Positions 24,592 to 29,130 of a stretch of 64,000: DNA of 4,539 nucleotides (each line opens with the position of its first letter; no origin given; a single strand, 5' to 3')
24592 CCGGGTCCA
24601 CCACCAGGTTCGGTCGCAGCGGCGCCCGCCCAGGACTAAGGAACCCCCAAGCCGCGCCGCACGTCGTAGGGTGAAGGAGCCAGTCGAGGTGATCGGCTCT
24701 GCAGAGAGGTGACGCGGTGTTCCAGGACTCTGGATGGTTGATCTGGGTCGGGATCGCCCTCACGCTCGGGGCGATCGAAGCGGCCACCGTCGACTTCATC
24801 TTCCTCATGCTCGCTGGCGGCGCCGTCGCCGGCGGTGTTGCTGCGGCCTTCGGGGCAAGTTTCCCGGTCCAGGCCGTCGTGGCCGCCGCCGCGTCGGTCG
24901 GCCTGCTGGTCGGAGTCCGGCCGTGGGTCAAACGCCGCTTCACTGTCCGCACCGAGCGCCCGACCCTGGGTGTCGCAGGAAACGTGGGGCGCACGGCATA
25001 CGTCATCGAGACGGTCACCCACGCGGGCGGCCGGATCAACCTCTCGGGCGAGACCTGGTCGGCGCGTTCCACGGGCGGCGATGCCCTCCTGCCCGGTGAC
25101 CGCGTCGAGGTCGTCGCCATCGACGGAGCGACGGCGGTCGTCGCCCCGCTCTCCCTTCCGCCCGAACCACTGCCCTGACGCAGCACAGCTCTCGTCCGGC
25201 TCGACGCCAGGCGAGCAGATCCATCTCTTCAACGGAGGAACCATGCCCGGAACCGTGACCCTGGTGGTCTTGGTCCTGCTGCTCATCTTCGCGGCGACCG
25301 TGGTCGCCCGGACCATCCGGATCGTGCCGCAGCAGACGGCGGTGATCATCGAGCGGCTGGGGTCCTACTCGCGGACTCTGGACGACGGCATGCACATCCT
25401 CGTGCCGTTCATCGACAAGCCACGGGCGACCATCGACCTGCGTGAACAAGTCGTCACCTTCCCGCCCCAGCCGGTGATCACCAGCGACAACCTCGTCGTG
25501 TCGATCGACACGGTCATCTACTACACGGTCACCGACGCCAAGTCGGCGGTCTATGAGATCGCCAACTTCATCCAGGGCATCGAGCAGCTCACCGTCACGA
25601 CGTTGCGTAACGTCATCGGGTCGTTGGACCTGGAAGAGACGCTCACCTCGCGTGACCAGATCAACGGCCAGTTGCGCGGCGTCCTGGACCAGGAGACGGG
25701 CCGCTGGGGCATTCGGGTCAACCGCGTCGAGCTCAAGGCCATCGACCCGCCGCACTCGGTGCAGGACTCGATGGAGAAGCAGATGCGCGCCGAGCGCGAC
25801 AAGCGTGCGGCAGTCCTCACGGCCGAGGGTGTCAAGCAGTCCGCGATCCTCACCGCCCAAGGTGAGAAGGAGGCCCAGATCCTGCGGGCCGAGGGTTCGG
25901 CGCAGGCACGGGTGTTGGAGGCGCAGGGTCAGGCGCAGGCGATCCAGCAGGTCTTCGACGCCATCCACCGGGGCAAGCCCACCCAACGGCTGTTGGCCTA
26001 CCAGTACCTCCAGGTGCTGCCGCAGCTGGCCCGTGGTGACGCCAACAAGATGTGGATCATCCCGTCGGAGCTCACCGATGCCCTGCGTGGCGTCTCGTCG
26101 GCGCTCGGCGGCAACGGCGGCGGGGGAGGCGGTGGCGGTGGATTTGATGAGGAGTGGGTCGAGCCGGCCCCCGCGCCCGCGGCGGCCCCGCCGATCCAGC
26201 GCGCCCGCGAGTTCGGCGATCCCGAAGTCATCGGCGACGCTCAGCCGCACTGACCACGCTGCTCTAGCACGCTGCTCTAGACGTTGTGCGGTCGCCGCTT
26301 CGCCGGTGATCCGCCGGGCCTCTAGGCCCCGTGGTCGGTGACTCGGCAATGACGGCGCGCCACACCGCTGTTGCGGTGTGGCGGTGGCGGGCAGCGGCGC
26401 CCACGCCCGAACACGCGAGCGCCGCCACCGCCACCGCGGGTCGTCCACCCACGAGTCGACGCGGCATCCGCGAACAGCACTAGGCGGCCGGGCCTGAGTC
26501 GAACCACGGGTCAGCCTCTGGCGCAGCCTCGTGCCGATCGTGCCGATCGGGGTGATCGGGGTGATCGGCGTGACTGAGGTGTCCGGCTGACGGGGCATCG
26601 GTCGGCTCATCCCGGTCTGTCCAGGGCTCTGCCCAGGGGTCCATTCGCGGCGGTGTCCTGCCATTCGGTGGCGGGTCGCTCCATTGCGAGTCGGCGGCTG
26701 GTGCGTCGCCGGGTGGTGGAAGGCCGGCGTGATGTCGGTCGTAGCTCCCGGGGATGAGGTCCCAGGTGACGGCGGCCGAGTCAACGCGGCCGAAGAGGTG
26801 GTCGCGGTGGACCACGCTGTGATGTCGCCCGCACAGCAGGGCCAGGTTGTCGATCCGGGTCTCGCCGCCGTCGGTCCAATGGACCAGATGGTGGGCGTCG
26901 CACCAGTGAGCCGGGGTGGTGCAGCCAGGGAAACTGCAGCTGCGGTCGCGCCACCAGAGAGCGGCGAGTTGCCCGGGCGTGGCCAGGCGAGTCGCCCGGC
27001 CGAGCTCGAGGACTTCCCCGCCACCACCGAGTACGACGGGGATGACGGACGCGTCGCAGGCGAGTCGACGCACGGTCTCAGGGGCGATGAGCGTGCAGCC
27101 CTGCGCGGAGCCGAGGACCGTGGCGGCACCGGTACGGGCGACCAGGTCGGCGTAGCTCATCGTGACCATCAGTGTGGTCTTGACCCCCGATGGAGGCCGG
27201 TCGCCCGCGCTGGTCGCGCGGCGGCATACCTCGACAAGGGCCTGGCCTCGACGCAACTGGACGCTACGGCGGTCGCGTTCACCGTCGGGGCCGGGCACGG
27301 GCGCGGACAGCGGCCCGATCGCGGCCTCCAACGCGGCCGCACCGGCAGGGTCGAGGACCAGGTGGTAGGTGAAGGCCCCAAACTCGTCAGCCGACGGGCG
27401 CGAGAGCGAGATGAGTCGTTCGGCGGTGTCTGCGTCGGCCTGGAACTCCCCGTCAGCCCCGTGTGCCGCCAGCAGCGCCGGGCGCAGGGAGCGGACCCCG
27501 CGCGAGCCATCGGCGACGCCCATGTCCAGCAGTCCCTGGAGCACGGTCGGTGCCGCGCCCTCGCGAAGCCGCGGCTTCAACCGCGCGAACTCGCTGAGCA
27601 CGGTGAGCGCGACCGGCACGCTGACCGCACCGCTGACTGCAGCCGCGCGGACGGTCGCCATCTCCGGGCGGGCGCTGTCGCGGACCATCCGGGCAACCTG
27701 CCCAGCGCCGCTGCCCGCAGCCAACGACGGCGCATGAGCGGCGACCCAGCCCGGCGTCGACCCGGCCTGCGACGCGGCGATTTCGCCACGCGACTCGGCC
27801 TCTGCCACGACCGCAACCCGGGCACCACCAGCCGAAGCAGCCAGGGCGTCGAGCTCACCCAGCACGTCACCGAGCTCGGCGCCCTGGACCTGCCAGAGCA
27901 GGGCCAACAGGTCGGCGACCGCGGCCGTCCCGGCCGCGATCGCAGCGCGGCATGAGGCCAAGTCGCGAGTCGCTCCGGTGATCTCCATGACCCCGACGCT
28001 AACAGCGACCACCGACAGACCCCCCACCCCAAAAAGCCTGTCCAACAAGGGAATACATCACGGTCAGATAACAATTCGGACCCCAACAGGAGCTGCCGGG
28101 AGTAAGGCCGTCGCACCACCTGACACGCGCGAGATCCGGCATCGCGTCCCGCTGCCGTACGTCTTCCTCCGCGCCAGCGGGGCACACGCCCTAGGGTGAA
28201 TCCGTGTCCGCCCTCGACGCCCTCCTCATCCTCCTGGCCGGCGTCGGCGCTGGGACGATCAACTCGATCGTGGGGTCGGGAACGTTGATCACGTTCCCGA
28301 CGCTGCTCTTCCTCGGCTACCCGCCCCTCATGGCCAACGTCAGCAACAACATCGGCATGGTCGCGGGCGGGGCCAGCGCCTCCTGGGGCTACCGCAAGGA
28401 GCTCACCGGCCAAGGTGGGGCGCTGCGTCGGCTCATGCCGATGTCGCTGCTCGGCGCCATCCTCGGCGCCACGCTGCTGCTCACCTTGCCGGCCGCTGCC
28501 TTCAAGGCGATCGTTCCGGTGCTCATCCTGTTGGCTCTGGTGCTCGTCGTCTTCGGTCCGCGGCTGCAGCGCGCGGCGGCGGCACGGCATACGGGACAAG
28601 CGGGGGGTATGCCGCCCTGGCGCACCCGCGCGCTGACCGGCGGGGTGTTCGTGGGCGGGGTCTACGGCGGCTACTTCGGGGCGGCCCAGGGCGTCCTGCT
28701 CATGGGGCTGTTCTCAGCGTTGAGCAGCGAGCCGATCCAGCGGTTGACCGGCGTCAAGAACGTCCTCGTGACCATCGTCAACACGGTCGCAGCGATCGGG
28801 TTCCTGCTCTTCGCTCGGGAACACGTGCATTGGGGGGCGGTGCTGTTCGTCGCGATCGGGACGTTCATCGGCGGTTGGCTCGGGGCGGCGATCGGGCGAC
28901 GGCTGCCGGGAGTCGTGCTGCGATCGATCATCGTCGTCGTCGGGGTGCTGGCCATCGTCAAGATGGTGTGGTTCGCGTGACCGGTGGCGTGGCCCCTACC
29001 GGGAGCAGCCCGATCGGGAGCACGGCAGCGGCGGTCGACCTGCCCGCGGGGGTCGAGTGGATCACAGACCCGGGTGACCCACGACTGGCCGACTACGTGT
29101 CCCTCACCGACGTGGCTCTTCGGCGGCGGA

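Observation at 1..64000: Highly iterated non-palindromic octamer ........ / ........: about 100 exact copies in 64 kb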

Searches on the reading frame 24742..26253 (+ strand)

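Call 27: search_protein_families(library=pfam, proteins=[window:24742-26253:+], max_evalue=0.00001)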
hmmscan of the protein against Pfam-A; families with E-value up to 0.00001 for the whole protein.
window:24742-26253:+ (503 aa): 1 family
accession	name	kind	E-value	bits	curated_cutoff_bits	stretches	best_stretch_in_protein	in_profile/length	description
PF01145.31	Band_7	-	5.9e-41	140.9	23.6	1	194-363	2-174/176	SPFH domain / Band 7 family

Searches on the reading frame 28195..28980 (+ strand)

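Call 27: search_protein_families(library=pfam, proteins=[window:28195-28980:+], max_evalue=0.00001)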
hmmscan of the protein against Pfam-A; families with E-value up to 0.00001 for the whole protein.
window:28195-28980:+ (261 aa): 1 family
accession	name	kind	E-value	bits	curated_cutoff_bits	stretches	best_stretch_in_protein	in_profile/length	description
PF01925.25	TauE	-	1.2e-40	140.1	32.6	1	12-257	1-237/237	Sulfite exporter TauE/SafE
